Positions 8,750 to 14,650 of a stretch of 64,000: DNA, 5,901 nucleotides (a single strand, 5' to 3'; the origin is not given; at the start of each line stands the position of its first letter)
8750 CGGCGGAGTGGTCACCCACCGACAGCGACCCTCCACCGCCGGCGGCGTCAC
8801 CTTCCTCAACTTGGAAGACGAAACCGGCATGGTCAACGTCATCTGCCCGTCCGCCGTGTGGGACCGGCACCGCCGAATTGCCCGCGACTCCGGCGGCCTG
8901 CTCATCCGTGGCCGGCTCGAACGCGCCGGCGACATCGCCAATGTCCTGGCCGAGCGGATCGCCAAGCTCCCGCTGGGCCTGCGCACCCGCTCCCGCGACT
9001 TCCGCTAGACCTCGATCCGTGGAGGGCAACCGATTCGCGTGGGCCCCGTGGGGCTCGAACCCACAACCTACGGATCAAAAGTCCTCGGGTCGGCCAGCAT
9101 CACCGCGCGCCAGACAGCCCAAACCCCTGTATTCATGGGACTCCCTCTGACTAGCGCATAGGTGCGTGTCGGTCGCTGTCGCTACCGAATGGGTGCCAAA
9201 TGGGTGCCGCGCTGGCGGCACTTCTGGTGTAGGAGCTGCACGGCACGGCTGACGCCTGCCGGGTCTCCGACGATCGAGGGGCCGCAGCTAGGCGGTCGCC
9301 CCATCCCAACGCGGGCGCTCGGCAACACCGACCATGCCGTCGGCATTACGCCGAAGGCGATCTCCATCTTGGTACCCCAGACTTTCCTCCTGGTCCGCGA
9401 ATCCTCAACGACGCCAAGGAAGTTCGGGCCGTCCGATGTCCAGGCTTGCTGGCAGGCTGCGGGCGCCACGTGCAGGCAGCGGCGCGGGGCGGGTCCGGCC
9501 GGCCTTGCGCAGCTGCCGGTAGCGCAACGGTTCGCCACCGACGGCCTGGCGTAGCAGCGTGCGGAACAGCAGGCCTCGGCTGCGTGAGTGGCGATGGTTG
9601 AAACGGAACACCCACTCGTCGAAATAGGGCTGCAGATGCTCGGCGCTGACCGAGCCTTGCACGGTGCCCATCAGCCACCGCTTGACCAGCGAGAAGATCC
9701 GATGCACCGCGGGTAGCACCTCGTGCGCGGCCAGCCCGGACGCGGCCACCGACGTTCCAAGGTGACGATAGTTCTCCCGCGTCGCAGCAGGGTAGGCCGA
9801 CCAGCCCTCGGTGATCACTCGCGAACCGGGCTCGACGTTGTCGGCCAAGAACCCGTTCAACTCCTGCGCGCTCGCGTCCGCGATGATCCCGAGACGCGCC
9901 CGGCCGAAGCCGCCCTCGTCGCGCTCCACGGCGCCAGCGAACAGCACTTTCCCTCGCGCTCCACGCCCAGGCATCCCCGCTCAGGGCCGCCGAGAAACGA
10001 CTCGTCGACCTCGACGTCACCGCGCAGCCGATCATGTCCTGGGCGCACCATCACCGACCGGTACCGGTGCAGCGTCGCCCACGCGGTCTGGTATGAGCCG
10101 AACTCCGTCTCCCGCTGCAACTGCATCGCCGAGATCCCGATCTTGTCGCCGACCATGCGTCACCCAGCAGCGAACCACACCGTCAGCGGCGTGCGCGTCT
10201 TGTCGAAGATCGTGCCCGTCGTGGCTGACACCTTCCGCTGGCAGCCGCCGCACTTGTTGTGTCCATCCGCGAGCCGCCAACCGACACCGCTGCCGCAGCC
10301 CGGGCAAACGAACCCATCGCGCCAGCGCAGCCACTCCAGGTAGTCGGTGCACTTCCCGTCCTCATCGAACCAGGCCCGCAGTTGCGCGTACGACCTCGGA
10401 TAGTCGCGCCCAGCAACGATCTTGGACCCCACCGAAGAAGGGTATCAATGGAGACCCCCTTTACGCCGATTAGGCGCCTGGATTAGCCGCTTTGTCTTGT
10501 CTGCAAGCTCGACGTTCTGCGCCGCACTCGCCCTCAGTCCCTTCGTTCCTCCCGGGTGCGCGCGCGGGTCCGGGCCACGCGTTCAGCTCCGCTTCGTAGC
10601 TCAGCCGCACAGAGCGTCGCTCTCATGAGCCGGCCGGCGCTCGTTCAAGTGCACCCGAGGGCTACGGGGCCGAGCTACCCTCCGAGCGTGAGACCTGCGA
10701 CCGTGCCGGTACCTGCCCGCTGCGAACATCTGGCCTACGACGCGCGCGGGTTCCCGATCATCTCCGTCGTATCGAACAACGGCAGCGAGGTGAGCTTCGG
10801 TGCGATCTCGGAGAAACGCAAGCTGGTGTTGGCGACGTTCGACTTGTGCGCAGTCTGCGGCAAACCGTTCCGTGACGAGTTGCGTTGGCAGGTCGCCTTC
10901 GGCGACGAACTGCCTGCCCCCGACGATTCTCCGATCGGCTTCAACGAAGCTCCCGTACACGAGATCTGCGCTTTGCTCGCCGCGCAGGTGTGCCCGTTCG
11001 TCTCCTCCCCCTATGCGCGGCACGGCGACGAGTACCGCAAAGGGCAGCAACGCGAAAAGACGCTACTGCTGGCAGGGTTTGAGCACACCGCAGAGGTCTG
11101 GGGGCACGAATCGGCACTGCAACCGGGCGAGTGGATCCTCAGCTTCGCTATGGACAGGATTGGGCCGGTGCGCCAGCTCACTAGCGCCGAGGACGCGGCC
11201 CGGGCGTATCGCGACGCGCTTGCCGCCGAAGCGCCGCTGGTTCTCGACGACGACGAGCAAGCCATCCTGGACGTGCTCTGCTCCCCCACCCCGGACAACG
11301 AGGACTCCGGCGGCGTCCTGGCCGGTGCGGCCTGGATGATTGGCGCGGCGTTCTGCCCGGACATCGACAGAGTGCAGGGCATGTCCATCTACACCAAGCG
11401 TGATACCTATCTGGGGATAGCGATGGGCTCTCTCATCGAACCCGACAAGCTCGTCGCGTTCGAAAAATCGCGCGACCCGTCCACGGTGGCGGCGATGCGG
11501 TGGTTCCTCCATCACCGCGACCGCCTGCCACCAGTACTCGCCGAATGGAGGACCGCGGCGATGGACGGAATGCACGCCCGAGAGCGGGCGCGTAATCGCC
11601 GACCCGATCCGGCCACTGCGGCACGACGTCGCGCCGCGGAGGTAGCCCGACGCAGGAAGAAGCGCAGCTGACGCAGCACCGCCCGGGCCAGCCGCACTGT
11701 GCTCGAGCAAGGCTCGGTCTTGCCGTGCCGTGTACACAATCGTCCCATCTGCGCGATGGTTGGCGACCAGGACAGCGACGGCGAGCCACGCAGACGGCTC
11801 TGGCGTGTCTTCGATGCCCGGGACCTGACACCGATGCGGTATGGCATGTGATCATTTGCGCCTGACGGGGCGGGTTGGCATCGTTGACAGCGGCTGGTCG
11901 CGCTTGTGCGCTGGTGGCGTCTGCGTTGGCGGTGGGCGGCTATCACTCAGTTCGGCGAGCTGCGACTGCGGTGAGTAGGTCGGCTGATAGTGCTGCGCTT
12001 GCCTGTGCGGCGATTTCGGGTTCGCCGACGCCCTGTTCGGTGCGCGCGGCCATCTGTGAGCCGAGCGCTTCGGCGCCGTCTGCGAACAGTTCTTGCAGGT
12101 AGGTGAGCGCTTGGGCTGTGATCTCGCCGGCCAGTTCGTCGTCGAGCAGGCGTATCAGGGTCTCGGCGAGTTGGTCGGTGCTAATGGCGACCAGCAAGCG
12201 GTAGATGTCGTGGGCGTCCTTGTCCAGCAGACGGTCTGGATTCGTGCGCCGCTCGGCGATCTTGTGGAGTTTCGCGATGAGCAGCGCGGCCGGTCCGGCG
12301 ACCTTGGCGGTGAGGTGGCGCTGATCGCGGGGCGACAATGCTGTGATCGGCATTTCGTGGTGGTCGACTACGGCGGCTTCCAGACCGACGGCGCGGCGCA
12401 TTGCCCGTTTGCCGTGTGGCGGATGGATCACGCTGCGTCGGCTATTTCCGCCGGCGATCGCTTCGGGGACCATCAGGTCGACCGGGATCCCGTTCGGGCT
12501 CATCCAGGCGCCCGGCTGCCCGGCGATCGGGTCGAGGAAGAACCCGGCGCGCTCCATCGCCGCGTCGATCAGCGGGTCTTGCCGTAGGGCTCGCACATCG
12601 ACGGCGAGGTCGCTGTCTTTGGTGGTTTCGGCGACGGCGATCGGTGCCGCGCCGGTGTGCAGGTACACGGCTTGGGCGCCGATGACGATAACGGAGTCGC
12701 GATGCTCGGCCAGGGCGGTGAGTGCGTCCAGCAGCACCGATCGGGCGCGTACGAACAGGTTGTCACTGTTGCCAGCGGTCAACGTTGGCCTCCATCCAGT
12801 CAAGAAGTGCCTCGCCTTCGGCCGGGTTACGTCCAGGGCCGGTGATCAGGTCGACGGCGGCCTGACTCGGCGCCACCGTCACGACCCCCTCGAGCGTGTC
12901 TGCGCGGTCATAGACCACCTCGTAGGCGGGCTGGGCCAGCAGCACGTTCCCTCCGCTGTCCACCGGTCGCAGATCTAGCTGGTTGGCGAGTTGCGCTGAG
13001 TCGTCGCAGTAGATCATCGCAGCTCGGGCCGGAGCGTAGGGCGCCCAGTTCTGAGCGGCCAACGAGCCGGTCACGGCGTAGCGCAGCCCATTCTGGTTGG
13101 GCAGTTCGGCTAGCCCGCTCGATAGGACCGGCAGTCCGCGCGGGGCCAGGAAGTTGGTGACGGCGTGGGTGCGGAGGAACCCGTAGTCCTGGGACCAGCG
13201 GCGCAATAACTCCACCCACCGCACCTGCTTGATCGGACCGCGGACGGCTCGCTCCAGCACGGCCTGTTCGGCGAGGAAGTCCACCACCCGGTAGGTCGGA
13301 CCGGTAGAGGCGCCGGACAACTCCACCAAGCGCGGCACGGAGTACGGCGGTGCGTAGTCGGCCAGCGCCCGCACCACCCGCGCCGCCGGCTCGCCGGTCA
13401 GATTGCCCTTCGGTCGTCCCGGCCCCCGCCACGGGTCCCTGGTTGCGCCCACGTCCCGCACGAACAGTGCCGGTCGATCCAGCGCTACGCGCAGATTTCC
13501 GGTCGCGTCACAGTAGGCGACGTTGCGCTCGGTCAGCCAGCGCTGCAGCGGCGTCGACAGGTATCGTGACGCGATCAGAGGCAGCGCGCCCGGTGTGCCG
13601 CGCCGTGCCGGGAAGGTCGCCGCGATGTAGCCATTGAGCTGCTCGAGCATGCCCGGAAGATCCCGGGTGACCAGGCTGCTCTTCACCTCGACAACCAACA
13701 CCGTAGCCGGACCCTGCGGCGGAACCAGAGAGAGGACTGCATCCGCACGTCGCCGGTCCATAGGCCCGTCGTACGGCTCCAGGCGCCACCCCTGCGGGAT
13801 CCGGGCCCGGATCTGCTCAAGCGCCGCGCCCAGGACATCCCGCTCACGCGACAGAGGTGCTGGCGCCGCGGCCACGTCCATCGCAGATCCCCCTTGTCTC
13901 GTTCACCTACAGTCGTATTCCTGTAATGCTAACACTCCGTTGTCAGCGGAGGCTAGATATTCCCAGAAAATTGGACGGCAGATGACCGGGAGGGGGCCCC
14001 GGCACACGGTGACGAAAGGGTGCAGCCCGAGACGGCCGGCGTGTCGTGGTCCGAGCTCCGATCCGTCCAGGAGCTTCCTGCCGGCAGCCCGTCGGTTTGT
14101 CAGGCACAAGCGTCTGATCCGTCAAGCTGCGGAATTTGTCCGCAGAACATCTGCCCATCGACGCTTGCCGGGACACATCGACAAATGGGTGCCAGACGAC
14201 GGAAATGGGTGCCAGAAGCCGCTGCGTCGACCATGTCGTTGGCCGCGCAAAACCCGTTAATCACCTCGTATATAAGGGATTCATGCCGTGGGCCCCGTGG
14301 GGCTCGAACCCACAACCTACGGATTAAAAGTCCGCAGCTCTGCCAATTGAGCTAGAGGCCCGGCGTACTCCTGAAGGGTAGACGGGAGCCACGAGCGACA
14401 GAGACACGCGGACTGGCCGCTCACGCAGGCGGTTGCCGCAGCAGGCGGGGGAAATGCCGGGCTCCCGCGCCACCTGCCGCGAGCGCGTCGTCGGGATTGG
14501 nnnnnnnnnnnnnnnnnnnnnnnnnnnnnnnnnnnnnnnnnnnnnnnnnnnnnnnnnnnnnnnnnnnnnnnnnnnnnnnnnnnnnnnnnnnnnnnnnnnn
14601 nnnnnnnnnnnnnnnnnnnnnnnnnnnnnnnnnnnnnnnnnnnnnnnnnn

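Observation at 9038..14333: Integrase-less 5.2-kb island at tRNA-Lys bounded by 47-bp direct repeats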

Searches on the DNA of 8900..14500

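Call 60: search_rna_families(source=window, start=8900, end=14500, threshold=evalue, max_evalue=1)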
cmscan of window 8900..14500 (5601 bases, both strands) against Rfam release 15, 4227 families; matches with E-value up to 1: 2.
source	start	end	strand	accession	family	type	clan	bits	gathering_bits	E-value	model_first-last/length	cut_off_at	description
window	14289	14361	-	RF00005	tRNA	Gene; tRNA;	CL00001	69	29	5.2e-14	1-71/71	no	tRNA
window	14288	14361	+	RF04354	Plastid-ycf2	Cis-reg;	-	21.2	65.7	0.77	1-75/75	no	Plastid-ycf2 5UTR RNA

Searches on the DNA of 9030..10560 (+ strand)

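Call 32: search_dna_similar(query=window:9300-10560:+, collection=plasmids, mode=distant, max_rows=15)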
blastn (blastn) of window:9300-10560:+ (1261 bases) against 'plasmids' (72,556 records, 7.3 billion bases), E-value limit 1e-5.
Records with a match: 23; places in all: 31; records where one place covers at least 80% of the query: 0.
Best place of each record, by identity: 60-80% 23.
By first word of the organism name: Ralstonia 14; uncultured 3; Methylomagnum 1; Rhodococcus 1; Comamonas 1; Sphingobium 1; Diaphorobacter 1; Polaromonas 1.
By predicted mobility (MOB-suite, as given by PLSDB): mobilizable 10; non-mobilizable 7; conjugative 6.
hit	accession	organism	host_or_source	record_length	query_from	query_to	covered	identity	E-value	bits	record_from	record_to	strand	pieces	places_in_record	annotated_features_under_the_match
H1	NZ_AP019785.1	Methylomagnum ishizawai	-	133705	265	1046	43%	69.3%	7e-29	212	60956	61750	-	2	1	none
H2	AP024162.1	Ralstonia solanacearum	Curcuma aromatica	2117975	702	1047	27%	66.1%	9e-15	91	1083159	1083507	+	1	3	tnpA_9: IS1595 family transposase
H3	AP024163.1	Ralstonia solanacearum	Curcuma aromatica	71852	702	1047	27%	66.1%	9e-15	91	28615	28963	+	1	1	tnpA_13: IS1595 family transposase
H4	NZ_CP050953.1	Rhodococcus sp. DMU1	cell culture,activated sludge in our lab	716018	688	955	21%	65.6%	1e-6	64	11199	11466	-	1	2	none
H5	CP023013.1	Ralstonia solanacearum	Solanum tuberosum,single cell,Potato ...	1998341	242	408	13%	73.2%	8e-16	94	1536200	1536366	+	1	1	none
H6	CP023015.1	Ralstonia solanacearum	Solanum tuberosum,single cell,Potato ...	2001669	242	408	13%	73.2%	8e-16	94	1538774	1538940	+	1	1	IS1595 family transposase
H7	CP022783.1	Ralstonia solanacearum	Solanum tuberosum,single cell,Potato ...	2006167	242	408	13%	73.2%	8e-16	94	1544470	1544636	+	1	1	IS1595 family transposase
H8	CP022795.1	Ralstonia solanacearum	Solanum tuberosum,single cell,Potato ...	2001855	242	408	13%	73.2%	8e-16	94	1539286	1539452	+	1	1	IS1595 family transposase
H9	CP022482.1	Ralstonia solanacearum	peanut,cell culture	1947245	242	408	13%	73.2%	8e-16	94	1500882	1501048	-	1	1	none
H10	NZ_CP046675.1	Ralstonia nicotianae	tobacco,cell culture,leaf veins ...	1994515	242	408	13%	73.2%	8e-16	94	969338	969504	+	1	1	none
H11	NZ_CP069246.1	Ralstonia pseudosolanacearum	Arachis hypogaea,tissue sample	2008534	242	408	13%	73.2%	8e-16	94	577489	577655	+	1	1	none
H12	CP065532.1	Ralstonia solanacearum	peanut,whole organism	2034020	242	408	13%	73.2%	8e-16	94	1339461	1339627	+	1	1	none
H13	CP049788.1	Ralstonia solanacearum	whole organism,isolated from the ...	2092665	242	408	13%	73.2%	8e-16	94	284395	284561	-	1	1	IS1595 family transposase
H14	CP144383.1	Ralstonia solanacearum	tobacco,whole organism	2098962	242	408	13%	73.2%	8e-16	94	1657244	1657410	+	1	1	IS1595 family transposase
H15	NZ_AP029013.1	Ralstonia pseudosolanacearum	-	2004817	242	408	13%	73.2%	8e-16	94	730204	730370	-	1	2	none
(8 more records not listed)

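Call 54: search_dna_similar(query=window:9030-9354:+, collection=phages, mode=distant, max_rows=25, max_evalue=0.001)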
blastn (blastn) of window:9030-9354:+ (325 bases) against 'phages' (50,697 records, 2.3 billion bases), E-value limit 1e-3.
Records with a match: 3; places in all: 3; records where one place covers at least 80% of the query: 0.
Best place of each record, by identity: 90-95% 1; 80-90% 2.
By first word of the organism name: Streptomyces 2; Bacteriophage 1.
By host as written in the record: Streptomyces scabiei RL-34 2; - 1.
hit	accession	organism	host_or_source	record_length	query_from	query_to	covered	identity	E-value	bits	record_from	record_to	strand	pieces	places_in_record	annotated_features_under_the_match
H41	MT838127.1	Bacteriophage sp.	human fecal samples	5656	10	68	18%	91.5%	3e-14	85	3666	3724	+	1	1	record has no annotation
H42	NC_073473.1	Streptomyces phage TurkishDelight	Streptomyces scabiei RL-34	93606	9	67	18%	81.4%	4e-6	58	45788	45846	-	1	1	none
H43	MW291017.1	Streptomyces phage TurkishDelight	Streptomyces scabiei RL-34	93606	9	67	18%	81.4%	4e-6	58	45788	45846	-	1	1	none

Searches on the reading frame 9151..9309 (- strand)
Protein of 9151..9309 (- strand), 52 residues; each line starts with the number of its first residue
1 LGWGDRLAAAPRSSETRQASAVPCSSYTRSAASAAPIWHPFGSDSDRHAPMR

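Call 29: search_protein_families(library=pfam, proteins=[window:9151-9309:-], max_evalue=10)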
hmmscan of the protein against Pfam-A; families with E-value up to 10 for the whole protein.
window:9151-9309:- (52 aa): 0 families

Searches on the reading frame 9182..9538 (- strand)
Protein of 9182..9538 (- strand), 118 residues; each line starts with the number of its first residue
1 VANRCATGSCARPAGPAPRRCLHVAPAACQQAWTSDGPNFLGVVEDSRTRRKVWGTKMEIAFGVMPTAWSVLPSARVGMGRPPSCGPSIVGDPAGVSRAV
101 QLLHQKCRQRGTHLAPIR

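Call 29: search_protein_families(library=pfam, proteins=[window:9182-9538:-], max_evalue=10)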
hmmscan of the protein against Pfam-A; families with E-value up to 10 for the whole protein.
window:9182-9538:- (118 aa): 1 family
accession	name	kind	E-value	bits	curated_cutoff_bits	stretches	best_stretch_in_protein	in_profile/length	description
PF17120.11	zf-RING_16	-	0.22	11.6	27.4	1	18-36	21-39/57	RING/Ubox like zinc-binding domain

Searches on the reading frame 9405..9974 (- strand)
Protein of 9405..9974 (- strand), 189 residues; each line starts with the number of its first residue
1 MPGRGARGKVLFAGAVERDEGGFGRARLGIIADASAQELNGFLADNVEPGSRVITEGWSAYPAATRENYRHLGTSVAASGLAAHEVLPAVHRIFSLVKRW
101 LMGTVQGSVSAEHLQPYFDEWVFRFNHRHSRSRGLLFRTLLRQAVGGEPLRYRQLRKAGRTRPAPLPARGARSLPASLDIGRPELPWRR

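Call 6: search_protein_families(library=pfam, proteins=[window:9405-9974:-], max_evalue=0.01)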
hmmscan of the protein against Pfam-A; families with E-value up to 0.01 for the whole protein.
window:9405-9974:- (189 aa): 1 family
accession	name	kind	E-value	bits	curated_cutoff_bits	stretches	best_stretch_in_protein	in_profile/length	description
PF12762.13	DDE_Tnp_IS1595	-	1.1e-20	74.6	27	1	3-126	31-153/153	ISXO2-like transposase domain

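Call 11: search_protein_families(library=ncbifam, proteins=[window:9405-9974:-], max_evalue=1)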
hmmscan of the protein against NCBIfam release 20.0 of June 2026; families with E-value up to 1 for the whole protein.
window:9405-9974:- (189 aa): 1 family
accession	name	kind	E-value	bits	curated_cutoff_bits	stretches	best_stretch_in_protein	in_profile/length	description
NF033547.1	transpos_IS1595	equivalog_domain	7.4e-25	88.1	75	1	3-128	89-215/215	IS1595 family transposase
